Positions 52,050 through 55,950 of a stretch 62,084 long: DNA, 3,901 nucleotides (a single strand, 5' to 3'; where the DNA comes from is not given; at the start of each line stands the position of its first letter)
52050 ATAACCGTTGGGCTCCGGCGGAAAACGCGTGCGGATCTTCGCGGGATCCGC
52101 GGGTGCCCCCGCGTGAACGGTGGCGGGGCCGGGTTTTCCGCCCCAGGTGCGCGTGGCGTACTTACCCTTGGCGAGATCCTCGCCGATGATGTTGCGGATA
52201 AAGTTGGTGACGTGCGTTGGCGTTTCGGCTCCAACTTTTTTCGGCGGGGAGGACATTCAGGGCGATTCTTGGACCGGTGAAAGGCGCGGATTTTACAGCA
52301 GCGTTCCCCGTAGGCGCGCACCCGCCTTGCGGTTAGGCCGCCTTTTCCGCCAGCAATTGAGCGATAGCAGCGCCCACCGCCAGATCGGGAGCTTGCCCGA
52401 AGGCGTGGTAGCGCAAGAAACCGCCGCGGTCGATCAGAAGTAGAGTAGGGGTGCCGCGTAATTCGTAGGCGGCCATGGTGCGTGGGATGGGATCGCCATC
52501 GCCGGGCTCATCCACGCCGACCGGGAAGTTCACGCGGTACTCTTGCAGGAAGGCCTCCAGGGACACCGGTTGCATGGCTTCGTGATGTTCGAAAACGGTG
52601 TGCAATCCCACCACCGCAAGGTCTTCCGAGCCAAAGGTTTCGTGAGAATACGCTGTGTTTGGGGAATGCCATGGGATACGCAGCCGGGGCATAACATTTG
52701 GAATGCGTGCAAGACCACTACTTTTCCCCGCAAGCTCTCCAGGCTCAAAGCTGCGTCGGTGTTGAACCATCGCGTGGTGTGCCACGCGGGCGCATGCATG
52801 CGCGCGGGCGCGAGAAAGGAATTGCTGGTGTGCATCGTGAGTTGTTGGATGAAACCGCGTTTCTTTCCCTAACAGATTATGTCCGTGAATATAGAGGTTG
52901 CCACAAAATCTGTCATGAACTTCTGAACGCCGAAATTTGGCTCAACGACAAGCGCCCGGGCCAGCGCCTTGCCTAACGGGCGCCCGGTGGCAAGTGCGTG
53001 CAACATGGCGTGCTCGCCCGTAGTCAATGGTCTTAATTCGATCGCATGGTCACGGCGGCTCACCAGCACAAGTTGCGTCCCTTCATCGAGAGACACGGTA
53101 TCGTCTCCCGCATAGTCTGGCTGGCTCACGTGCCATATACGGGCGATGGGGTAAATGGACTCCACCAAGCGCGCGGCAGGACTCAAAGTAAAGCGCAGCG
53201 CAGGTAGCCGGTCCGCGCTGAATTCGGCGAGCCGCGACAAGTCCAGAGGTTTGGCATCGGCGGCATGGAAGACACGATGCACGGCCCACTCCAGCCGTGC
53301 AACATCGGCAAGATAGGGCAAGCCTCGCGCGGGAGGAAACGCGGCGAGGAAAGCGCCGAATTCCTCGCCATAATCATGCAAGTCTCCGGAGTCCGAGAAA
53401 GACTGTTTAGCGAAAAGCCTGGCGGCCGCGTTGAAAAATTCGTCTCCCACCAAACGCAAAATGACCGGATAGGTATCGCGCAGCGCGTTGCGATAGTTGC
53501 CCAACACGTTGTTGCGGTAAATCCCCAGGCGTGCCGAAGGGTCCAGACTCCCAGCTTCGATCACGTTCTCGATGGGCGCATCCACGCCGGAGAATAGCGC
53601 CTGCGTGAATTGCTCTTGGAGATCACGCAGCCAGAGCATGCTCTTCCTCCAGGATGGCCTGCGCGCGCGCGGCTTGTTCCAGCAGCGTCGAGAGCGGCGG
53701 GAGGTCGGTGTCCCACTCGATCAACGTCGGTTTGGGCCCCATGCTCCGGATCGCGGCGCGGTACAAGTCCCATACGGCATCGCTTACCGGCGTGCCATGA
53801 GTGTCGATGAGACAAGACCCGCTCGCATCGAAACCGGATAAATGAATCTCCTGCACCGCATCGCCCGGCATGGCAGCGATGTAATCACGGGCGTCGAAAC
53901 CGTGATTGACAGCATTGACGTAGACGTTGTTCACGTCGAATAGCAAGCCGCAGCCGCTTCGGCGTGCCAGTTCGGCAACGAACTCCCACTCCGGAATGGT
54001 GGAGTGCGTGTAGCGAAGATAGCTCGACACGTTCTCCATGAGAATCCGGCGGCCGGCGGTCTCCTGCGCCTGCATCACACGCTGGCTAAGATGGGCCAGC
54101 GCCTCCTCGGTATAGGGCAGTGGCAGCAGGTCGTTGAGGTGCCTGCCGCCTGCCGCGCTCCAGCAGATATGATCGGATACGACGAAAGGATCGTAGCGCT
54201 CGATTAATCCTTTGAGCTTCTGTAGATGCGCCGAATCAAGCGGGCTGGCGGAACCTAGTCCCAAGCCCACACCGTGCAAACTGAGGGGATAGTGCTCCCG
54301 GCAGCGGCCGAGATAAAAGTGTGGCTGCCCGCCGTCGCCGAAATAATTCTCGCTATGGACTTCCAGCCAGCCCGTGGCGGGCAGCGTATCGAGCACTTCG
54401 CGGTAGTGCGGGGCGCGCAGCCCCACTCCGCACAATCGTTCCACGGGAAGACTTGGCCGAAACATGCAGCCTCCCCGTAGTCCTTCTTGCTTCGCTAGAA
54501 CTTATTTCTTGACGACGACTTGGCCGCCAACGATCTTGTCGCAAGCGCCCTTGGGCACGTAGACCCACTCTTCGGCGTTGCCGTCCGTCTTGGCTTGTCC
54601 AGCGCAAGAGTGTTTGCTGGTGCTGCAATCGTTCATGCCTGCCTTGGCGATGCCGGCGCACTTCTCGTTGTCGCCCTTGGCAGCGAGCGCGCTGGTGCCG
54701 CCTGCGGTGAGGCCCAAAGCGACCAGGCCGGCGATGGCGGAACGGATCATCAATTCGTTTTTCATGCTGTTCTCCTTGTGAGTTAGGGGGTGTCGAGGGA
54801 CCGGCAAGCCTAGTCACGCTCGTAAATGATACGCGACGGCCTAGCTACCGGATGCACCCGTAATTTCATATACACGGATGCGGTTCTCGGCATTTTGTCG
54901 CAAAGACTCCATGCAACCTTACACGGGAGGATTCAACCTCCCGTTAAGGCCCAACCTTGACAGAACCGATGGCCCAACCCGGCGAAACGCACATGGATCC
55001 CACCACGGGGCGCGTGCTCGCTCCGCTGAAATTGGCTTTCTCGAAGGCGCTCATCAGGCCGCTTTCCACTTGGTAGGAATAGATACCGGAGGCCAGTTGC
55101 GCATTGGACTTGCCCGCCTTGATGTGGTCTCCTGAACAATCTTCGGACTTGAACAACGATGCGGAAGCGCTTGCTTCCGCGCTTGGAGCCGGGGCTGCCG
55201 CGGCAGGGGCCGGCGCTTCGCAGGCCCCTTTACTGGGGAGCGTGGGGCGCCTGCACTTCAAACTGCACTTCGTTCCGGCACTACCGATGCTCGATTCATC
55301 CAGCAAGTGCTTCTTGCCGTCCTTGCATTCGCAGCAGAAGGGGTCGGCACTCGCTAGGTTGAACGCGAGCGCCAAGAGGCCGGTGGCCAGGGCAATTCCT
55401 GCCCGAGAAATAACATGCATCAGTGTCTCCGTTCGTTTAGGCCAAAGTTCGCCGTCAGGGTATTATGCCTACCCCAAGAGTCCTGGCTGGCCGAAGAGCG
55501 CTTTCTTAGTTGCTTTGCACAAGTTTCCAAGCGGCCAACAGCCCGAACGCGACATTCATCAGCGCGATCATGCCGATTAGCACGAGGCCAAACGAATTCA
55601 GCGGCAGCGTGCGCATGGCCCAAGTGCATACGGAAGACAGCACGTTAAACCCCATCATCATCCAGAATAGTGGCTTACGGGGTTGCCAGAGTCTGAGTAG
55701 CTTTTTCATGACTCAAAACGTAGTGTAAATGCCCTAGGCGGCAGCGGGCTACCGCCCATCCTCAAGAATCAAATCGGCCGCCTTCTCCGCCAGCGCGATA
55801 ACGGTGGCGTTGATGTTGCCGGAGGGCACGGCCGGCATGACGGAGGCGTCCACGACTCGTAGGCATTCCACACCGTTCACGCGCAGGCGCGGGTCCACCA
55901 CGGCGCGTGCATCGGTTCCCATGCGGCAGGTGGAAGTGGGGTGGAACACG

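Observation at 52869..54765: Bufferin-type RiPP operon: DUF2282 precursor, DUF692 (MNIO) oxidase and DUF2063 partner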

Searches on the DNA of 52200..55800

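Call 58: search_rna_families(source=window, start=52200, end=55800, threshold=evalue, max_evalue=1)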
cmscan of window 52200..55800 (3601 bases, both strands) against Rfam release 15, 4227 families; matches with E-value up to 1: 0.
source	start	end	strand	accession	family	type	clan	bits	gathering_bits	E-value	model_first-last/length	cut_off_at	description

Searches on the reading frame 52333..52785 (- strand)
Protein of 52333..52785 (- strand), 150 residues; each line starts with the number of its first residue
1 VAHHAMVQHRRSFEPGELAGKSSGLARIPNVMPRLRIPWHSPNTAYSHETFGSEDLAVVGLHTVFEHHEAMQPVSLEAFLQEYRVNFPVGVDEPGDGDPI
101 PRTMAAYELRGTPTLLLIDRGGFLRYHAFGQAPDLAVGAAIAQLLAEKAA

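Call 3: search_protein_families(library=pfam, proteins=[window:52333-52785:-], max_evalue=0.01)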
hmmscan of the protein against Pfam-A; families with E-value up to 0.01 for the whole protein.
window:52333-52785:- (150 aa): 0 families

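Call 4: search_protein_families(library=ncbifam, proteins=[window:52333-52785:-], max_evalue=0.01)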
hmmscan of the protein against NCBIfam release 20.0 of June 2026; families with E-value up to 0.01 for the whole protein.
window:52333-52785:- (150 aa): 1 family
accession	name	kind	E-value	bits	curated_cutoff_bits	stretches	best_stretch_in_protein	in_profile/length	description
NF002854.0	PRK03147.1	subfamily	0.0034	17.3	170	1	73-131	107-159/176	thiol-disulfide oxidoreductase ResA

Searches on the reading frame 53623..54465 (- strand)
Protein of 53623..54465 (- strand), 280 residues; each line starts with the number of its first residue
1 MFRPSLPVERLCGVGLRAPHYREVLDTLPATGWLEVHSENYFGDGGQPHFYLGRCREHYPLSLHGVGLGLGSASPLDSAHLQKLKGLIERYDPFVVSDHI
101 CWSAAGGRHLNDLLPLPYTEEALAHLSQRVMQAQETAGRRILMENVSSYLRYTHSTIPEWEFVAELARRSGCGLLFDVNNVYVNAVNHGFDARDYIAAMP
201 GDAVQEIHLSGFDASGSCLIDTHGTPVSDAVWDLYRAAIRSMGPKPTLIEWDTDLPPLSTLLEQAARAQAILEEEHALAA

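Call 3: search_protein_families(library=pfam, proteins=[window:53623-54465:-], max_evalue=0.01)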
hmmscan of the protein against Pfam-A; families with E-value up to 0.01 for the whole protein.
window:53623-54465:- (280 aa): 2 families
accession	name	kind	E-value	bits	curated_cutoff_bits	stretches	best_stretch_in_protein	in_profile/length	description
PF05114.20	MbnB_TglH_ChrH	-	2.6e-107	358.4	25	1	12-272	2-262/263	RiPP precursor modification enzyme MbnB/TglH/ChrH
PF01261.30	AP_endonuc_2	-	2.3e-07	31.2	31.1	1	60-260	43-237/249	Xylose isomerase-like TIM barrel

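Call 4: search_protein_families(library=ncbifam, proteins=[window:53623-54465:-], max_evalue=0.01)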
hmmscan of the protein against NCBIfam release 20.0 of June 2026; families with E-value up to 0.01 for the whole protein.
window:53623-54465:- (280 aa): 5 families
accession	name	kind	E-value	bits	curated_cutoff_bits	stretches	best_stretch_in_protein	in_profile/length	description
NF050167.1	MNIO_BufB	equivalog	8.6e-115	382.5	310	1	12-269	1-262/262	MNIO family bufferin maturase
NF003818.2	PRK05409.1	equivalog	1.9e-70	237.5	360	1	12-269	2-261/264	HvfB family MNIO-type RiPP peptide maturase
NF050151.1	RiPP_MNIO_ApyH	equivalog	1.2e-23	83.7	400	1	56-273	52-281/283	multinuclear non-heme iron-dependent oxidative enzyme ApyH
TIGR04159.2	methbact_MbnB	equivalog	2e-18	66.9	325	1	82-238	71-224/261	methanobactin biosynthesis protein MbnB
NF050165.1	MNIO_ChrH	equivalog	6.5e-09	35.3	600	1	78-213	78-212/363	MNIO family chryseobactin maturase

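Call 12: find_related_loci(query=window:53623-54465:-, collection=genome_contigs, flank=6000)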
Query window:53623-54465:- (280 aa) in genome_contigs; peptide patterns used: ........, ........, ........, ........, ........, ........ (x = any residue, [..] = any of these).
600 stretches matched a pattern (row limit reached: there are more); 551 encode a relative of the query (tblastn E <= 1e-3); the best 80 are kept; 80 distinct loci.
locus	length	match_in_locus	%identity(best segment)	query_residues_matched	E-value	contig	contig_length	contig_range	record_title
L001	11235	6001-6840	85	1-280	1e-164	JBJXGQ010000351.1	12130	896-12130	MAG: Burkholderiales bacterium isolate F1F2.bin.209 k127_3604768, whole genome shotgun sequence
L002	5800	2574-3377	68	12-280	1e-123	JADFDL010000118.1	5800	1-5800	MAG: Rhodocyclaceae bacterium isolate QR_Bin.19 NODE_119_length_5800_cov_14.8225, whole genome shotgun sequence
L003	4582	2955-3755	72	13-279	2e-124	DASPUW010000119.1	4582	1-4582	MAG TPA_asm: Burkholderiales bacterium isolate SMAG_U12313 k141_979001, whole genome shotgun sequence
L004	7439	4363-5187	63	3-277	4e-121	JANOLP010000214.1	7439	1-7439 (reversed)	MAG: Pseudomonadota bacterium isolate VAR_45_metabat_272 VAR_45_k141_5009571, whole genome shotgun sequence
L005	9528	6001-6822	69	5-280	8e-121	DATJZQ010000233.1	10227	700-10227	MAG TPA_asm: Burkholderiales bacterium isolate SMAG_U15182 k141_730167, whole genome shotgun sequence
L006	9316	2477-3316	65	5-280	7e-119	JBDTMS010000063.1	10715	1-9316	MAG: Betaproteobacteria bacterium isolate cluster3_bin.131 NODE_27733_length_10715_cov_6.159381, whole genome shotgun se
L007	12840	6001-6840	62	2-280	7e-119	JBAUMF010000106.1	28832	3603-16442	MAG: Thiobacillaceae bacterium isolate MFD05637_ilm_asm_bin14 k127_216707, whole genome shotgun sequence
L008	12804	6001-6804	63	13-280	3e-118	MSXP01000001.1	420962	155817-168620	MAG: Proteobacteria bacterium ST_bin12 43, whole genome shotgun sequence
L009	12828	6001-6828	65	4-280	1e-117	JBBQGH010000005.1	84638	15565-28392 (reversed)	MAG: Gammaproteobacteria bacterium isolate Co_metawrap_971 Cmw_971_k141_14415567_length_84638_cov_29.9973, whole genome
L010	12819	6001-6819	64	2-275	2e-117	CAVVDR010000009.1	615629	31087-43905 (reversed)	MAG: uncultured beta proteobacterium isolate MFD02416.bin.1.53 genome assembly, contig: contig_19834, whole genome shotg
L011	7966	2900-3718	64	2-275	8e-117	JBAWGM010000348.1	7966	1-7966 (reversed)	MAG: Thiobacillaceae bacterium isolate MFD04234_ilm_asm_bin18 k127_267401, whole genome shotgun sequence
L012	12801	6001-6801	65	12-278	7e-117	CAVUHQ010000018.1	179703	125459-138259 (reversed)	MAG: uncultured beta proteobacterium isolate MFD02242.bin.2.259 genome assembly, contig: contig_37261, whole genome shot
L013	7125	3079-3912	65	3-280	3e-116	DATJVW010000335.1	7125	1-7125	MAG TPA_asm: Burkholderiales bacterium isolate SMAG_U15083 k141_235609, whole genome shotgun sequence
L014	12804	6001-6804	65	13-280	3e-116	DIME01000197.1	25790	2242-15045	MAG TPA_asm: Candidatus Accumulibacter vicinus isolate UBA5574 UBA5574_contig_215, whole genome shotgun sequence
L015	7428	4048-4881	64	8-277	1e-115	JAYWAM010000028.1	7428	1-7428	MAG: Betaproteobacteria bacterium isolate GL92_UP_metabinner_4_sub GL92_UP_metabinner_4_sub_27, whole genome shotgun seq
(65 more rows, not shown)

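Call 18: search_solved_structures(query=window:53623-54465:-, show_alignments=2)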
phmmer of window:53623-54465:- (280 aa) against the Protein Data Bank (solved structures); distinct sequences matched with E-value up to 0.001: 8.
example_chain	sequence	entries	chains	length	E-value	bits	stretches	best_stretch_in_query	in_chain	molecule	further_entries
3bww_A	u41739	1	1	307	8.9e-42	146.4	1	33-215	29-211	Protein of unknown function DUF692/COG3220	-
8hci_D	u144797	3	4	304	1.5e-19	73.5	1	67-266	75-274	DUF692 family protein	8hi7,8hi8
7fc0_B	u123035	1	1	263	3.9e-08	36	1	83-236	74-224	Methanobactin biosynthesis cassette protein MbnB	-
7fc0_E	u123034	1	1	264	4e-08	36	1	83-236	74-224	Methanobactin biosynthesis cassette protein MbnB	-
7tcr_A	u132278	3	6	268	4.3e-08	35.9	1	82-246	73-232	Methanobactin biosynthesis cassette protein MbnB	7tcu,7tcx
7dz9_B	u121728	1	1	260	2.3e-07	33.5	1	84-234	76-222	cpMbnB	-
7dz9_A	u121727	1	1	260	2.3e-07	33.5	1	84-234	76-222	MbnB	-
7tcw_A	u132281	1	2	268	2.4e-07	33.4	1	82-193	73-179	Methanobactin biosynthesis cassette protein MbnB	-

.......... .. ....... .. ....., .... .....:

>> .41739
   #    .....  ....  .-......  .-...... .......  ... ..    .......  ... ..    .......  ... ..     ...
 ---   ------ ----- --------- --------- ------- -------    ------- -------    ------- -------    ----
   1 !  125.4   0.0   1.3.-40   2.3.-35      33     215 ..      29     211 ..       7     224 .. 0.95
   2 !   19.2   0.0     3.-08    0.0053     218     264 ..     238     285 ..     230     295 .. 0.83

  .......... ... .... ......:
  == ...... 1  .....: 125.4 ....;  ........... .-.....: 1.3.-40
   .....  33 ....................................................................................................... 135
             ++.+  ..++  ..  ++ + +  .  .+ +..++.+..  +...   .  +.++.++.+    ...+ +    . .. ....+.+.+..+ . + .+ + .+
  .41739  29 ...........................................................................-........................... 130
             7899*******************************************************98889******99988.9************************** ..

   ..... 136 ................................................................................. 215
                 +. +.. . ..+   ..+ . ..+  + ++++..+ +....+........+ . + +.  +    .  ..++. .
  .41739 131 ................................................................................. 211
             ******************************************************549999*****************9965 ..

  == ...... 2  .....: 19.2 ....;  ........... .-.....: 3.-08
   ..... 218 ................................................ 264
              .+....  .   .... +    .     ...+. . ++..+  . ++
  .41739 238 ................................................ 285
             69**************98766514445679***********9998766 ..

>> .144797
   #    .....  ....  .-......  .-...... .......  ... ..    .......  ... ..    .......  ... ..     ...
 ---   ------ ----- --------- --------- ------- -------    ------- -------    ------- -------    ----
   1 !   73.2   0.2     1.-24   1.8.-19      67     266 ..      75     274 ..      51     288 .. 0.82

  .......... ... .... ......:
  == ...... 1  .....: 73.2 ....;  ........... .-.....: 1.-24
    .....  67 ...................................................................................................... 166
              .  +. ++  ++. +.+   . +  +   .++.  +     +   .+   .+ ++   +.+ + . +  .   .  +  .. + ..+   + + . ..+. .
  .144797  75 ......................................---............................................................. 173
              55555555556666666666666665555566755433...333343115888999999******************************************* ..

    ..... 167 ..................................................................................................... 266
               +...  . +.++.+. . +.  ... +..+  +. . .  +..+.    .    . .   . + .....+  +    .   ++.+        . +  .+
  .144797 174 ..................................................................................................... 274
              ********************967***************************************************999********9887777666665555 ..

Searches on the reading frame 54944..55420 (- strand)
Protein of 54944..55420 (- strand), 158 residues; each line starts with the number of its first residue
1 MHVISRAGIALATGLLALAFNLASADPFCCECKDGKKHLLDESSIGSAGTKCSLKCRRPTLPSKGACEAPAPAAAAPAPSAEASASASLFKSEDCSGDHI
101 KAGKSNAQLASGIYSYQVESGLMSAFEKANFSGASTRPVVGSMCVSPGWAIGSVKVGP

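Call 3: search_protein_families(library=pfam, proteins=[window:54944-55420:-], max_evalue=0.01)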
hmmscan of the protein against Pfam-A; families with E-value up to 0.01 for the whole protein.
window:54944-55420:- (158 aa): 0 families

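Call 4: search_protein_families(library=ncbifam, proteins=[window:54944-55420:-], max_evalue=0.01)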
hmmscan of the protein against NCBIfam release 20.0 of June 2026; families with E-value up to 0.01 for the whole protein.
window:54944-55420:- (158 aa): 0 families

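Call 41: find_homologous_proteins(query=window:54944-55420:-, max_evalue=0.001)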
Query window:54944-55420:- (158 aa): 12 proteins with E <= 0.001 among 948 candidates.
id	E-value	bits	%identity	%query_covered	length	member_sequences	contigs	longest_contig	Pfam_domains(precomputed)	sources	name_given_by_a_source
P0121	3.2e-88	312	92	100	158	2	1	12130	-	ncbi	ncbi:MAG: hypothetical protein ACKVQA_18940 [Burkholderiales bacterium]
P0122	5.2e-80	285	85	100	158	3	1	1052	-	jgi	jgi:hypothetical protein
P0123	1.7e-76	274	80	100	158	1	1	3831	-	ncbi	-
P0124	1.4e-73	264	80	97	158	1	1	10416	-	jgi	jgi:hypothetical protein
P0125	6.8e-60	220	62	99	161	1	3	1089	-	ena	-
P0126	5.9e-56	207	64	97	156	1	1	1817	-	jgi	jgi:hypothetical protein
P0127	3.2e-54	201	62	93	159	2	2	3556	-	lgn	-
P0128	7.3e-49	184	58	94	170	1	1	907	-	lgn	-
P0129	8.9e-49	184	60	94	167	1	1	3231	-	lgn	-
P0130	3.3e-48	182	58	90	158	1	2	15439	-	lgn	-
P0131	3.4e-44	169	53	91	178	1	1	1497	-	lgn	-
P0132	2.2e-27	114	47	85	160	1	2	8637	-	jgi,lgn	jgi:hypothetical protein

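Call 42: find_encoding_contigs(protein=P0130, flank=5000, max_places=2)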
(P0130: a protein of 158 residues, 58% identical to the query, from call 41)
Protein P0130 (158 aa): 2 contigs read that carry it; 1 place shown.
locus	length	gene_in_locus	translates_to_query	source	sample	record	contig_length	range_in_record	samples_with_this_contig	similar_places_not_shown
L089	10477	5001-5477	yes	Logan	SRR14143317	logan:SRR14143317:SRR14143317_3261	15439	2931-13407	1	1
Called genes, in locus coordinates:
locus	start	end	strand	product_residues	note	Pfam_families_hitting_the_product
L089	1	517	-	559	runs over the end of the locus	PF13620:CarboxypepD_reg, PF08450:SGL (faint), PF24684:Vgb_lyase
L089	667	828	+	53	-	-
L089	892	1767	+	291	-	PF02668:TauD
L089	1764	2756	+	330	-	PF00248:Aldo_ket_red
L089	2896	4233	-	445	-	PF01637:ATPase_2, PF13173:AAA_14 (faint), PF12802:MarR_2 (weak), PF12840:HTH_20 (faint), PF03008:DUF234 (weak)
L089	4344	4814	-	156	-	PF12973:Cupin_7, PF07883:Cupin_2 (weak)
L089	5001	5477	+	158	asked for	-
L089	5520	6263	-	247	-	PF03741:TerC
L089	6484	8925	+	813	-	PF25064:ARM_TT21_5th (faint), PF13432:TPR_16, PF14559:TPR_19 (weak), PF21197:PgaA_barrel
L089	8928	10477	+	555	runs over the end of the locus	PF01522:Polysacc_deac_1, PF14883:GHL13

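Call 43: find_encoding_contigs(protein=P0132, flank=5000, max_places=2)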
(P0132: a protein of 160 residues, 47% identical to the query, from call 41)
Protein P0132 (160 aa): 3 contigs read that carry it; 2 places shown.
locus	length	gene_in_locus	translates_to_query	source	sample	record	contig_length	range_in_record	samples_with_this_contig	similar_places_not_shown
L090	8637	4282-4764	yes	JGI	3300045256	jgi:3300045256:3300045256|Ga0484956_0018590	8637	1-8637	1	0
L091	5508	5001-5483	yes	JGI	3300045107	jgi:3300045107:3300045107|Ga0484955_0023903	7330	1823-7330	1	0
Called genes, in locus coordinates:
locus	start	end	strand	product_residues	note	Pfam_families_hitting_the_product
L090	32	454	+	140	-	PF16156:DUF4864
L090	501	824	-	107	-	PF10084:DUF2322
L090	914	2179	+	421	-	PF07005:SBD_N, PF17042:NBD_C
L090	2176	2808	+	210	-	PF00596:Aldolase_II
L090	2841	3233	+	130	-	-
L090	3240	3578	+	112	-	PF09489:CbtB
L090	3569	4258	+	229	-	PF09490:CbtA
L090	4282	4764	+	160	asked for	-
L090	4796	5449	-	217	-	PF12158:DUF3592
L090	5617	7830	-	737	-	PF00072:Response_reg, PF13185:GAF_2, PF00990:GGDEF, PF00563:EAL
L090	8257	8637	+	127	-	?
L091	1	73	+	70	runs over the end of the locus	PF13619:KTSC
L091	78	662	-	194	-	PF11161:DUF2944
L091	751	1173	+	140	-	PF16156:DUF4864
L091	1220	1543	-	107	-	PF10084:DUF2322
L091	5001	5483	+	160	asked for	-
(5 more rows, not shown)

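Call 44: find_encoding_contigs(protein=P0127, flank=5000, max_places=2)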
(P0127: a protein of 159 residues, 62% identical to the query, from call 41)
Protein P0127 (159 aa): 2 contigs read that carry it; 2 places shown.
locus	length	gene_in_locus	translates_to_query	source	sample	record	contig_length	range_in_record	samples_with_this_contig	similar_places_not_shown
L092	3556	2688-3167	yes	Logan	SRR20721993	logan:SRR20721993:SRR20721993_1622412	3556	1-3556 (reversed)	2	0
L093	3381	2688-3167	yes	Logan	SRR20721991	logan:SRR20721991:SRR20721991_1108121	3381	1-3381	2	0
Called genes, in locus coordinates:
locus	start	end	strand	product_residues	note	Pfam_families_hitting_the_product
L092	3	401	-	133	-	?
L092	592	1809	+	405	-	-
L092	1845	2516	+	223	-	PF21959:DUF6923 (faint), PF05096:Glu_cyclase_2 (faint)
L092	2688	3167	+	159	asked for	-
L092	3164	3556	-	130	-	?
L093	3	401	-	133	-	?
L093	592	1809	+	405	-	-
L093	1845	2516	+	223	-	PF21959:DUF6923 (faint), PF05096:Glu_cyclase_2 (faint)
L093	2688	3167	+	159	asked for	-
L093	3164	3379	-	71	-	?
